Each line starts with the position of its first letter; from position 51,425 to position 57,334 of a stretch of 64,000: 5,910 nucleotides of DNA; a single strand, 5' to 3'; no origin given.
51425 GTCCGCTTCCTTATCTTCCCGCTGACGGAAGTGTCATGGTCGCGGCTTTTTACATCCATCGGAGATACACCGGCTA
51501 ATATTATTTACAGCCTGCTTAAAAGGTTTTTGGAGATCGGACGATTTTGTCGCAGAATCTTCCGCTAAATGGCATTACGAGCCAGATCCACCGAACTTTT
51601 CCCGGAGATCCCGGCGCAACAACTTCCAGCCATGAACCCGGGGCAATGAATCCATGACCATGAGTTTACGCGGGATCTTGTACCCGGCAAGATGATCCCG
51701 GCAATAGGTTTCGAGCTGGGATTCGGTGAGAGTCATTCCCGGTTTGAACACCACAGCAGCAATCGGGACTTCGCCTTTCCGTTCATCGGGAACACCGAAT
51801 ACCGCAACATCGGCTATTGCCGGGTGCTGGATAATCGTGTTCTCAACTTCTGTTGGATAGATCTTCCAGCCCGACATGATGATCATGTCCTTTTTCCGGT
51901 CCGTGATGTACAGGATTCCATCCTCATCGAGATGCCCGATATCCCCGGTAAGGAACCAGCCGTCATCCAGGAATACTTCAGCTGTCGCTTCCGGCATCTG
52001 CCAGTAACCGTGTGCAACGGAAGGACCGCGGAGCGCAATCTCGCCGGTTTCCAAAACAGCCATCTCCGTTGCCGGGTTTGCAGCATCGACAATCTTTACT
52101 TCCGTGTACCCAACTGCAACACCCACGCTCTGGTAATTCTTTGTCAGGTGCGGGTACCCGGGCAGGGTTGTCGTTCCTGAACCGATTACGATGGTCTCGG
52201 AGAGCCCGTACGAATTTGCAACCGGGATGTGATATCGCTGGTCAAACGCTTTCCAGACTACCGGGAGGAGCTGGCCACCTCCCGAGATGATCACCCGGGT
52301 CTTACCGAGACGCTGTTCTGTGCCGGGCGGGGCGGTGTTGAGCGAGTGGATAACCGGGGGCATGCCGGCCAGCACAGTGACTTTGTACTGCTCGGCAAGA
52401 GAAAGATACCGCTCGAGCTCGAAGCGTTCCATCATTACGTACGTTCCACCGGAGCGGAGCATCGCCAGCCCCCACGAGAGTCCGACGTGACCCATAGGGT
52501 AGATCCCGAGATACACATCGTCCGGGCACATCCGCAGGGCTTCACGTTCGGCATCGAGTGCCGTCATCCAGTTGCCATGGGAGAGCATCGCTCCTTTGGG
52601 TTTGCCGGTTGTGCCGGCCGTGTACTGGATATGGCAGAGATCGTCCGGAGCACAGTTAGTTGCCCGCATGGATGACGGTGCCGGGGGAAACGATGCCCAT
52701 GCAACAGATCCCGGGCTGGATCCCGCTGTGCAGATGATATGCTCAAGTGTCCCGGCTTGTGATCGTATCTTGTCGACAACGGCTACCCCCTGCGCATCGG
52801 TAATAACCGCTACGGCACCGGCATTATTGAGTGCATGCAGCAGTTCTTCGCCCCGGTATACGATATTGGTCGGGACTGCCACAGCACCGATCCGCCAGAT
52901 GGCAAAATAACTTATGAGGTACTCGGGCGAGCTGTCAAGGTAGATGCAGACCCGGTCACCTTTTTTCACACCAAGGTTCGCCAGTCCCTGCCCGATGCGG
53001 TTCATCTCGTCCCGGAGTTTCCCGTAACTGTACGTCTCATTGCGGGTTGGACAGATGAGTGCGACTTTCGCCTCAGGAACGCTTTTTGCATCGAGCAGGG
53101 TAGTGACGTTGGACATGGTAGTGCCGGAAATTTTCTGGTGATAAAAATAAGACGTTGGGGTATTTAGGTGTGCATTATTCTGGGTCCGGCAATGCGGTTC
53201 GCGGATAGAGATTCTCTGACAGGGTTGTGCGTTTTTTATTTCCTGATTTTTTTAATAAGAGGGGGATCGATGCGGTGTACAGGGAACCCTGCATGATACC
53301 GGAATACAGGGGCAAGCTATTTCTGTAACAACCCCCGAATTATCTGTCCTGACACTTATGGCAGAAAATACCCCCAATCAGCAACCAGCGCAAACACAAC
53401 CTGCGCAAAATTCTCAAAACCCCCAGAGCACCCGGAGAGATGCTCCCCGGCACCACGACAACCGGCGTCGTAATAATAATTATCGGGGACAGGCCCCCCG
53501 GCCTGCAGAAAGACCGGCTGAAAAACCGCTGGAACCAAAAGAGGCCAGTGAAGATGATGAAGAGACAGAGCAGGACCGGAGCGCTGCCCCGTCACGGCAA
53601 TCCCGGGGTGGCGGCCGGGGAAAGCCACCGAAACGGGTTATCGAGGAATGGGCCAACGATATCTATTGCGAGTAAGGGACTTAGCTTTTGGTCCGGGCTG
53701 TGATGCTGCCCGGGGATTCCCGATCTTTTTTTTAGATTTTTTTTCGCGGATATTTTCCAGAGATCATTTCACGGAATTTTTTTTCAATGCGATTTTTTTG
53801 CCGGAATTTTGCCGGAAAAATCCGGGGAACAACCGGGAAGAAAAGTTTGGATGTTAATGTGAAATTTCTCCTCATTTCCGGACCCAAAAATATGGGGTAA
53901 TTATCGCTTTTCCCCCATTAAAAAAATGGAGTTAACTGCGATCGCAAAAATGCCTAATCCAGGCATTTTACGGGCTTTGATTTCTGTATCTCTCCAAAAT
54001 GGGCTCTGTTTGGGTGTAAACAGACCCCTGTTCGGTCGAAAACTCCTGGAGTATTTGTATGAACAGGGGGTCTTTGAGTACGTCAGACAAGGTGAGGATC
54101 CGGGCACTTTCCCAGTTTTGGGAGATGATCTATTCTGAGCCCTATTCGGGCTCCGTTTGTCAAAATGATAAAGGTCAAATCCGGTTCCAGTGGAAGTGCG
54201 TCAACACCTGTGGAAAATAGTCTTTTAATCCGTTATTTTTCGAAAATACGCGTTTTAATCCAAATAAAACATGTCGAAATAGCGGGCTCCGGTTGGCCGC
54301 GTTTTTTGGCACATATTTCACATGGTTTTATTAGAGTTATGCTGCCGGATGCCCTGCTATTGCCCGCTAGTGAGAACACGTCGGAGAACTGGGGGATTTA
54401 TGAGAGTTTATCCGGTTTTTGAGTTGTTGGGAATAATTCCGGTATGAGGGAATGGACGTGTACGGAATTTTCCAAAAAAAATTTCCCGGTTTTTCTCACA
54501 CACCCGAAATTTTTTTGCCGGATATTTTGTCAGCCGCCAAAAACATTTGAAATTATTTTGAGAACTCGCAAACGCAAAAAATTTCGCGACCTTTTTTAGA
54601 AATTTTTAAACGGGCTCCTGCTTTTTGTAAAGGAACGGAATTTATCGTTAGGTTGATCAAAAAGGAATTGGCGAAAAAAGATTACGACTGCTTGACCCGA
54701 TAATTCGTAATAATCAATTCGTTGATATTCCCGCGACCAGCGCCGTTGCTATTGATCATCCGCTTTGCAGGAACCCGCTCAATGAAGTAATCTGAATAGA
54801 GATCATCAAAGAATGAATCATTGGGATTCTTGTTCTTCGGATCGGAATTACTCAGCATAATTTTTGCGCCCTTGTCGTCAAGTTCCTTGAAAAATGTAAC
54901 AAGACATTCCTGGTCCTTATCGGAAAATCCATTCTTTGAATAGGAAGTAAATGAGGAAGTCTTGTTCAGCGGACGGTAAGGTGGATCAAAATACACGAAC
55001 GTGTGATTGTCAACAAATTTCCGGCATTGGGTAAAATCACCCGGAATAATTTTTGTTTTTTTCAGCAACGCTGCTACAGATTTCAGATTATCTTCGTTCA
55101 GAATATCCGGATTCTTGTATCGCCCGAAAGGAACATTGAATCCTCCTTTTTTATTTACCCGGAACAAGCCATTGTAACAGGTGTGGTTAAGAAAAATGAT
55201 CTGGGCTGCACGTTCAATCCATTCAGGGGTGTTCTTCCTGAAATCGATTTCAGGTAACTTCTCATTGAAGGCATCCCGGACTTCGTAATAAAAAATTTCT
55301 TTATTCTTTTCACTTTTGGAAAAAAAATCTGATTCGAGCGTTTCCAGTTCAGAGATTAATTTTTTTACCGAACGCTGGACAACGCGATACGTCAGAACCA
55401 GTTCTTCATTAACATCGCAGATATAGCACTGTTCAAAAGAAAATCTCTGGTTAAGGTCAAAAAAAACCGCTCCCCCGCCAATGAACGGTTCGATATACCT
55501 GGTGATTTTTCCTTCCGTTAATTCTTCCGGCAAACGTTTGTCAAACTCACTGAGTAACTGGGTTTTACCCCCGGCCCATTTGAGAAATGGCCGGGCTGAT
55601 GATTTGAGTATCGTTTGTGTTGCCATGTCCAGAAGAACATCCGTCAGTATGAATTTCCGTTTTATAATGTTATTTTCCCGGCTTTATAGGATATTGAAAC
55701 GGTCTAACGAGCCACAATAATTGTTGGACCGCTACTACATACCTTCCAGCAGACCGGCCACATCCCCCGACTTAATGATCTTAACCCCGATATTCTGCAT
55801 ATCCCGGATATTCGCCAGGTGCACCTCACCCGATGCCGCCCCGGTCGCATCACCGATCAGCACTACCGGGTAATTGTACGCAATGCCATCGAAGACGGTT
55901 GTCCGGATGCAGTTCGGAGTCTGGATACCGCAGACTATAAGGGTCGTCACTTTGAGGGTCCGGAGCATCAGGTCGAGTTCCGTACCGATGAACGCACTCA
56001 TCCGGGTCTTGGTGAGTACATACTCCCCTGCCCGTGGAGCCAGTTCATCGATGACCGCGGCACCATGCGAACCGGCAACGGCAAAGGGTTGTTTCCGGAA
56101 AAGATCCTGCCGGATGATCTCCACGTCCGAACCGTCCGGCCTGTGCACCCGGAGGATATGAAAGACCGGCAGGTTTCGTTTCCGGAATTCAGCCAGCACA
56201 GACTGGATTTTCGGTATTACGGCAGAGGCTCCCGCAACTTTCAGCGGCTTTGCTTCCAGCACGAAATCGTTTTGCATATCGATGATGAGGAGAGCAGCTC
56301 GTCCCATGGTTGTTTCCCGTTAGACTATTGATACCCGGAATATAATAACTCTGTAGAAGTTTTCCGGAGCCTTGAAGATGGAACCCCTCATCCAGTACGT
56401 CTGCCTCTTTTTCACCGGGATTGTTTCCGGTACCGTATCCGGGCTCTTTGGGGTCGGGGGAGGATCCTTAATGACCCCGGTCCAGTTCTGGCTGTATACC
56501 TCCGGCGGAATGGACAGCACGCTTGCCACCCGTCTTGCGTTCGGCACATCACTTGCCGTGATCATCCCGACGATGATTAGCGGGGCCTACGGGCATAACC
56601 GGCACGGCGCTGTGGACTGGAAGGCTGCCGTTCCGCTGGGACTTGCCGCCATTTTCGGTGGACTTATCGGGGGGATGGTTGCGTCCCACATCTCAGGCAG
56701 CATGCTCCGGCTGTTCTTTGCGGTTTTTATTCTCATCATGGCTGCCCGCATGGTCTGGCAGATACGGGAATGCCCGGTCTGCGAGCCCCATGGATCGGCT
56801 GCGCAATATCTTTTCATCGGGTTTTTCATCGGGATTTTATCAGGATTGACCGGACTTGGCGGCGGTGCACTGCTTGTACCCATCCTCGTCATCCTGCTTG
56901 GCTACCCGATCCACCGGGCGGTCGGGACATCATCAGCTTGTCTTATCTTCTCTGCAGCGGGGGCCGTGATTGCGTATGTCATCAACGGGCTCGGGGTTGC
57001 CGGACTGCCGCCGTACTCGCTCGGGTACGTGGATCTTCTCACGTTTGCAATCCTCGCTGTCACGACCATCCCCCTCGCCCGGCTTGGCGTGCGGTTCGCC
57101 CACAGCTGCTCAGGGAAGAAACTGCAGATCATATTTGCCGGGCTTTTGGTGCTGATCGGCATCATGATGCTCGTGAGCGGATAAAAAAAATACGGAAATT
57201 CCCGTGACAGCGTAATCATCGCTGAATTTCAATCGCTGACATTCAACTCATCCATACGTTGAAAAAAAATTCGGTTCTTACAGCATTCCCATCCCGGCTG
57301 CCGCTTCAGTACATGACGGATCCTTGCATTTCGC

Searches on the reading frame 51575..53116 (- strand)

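Call 17: search_protein_families(library=pfam, proteins=[window:51575-53116:-])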
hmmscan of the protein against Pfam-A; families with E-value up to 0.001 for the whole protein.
window:51575-53116:- (513 aa): 2 families
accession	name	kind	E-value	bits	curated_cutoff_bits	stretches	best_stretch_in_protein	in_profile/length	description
PF00501.34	AMP-binding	-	5.6e-81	272.7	29.9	1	14-372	9-384/384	AMP-binding enzyme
PF13193.12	AMP-binding_C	-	8.3e-20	71.9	24.5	1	423-493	1-71/76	AMP-binding enzyme C-terminal domain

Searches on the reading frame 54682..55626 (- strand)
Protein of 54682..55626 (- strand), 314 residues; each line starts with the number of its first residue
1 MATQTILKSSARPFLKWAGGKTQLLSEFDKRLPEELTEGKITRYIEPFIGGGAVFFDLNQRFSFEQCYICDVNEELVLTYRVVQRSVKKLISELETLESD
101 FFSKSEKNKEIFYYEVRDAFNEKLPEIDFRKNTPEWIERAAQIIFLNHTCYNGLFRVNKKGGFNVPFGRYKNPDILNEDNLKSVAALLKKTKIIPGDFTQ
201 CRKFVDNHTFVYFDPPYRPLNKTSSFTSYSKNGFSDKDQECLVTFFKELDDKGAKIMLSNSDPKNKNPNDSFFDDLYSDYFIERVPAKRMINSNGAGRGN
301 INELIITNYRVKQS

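Call 19: search_protein_families(library=pfam, proteins=[window:54682-55626:-])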
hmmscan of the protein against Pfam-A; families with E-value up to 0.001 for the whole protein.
window:54682-55626:- (314 aa): 1 family
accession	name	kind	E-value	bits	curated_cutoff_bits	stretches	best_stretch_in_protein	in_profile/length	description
PF02086.21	MethyltransfD12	-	7.5e-66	222.9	22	1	17-290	1-252/253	D12 class N6 adenine-specific DNA methyltransferase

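Call 74: search_protein_families(library=ncbifam, proteins=[window:54682-55626:-])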
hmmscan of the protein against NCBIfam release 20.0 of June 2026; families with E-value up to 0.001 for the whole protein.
window:54682-55626:- (314 aa): 2 families
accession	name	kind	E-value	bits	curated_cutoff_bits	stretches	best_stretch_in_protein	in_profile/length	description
TIGR00571.1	dam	subfamily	2.9e-88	296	114.85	1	12-308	2-267/267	Dam family site-specific DNA-(adenine-N6)-methyltransferase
NF008152.0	PRK10904.1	equivalog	7.5e-48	163.3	441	1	11-306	4-266/271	adenine-specific DNA-methyltransferase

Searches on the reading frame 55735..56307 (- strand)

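Call 19: search_protein_families(library=pfam, proteins=[window:55735-56307:-])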
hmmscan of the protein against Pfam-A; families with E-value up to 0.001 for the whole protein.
window:55735-56307:- (190 aa): 1 family
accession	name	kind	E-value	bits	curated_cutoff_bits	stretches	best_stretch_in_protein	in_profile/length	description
PF00857.26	Isochorismatase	-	1e-44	153.1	27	1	4-180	1-173/175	Isochorismatase domain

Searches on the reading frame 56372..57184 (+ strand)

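Call 19: search_protein_families(library=pfam, proteins=[window:56372-57184:+])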
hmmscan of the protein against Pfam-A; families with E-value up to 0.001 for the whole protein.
window:56372-57184:+ (270 aa): 1 family
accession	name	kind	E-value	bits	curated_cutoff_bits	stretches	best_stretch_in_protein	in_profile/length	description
PF01925.25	TauE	-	2.6e-53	181.6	32.6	1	12-266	1-237/237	Sulfite exporter TauE/SafE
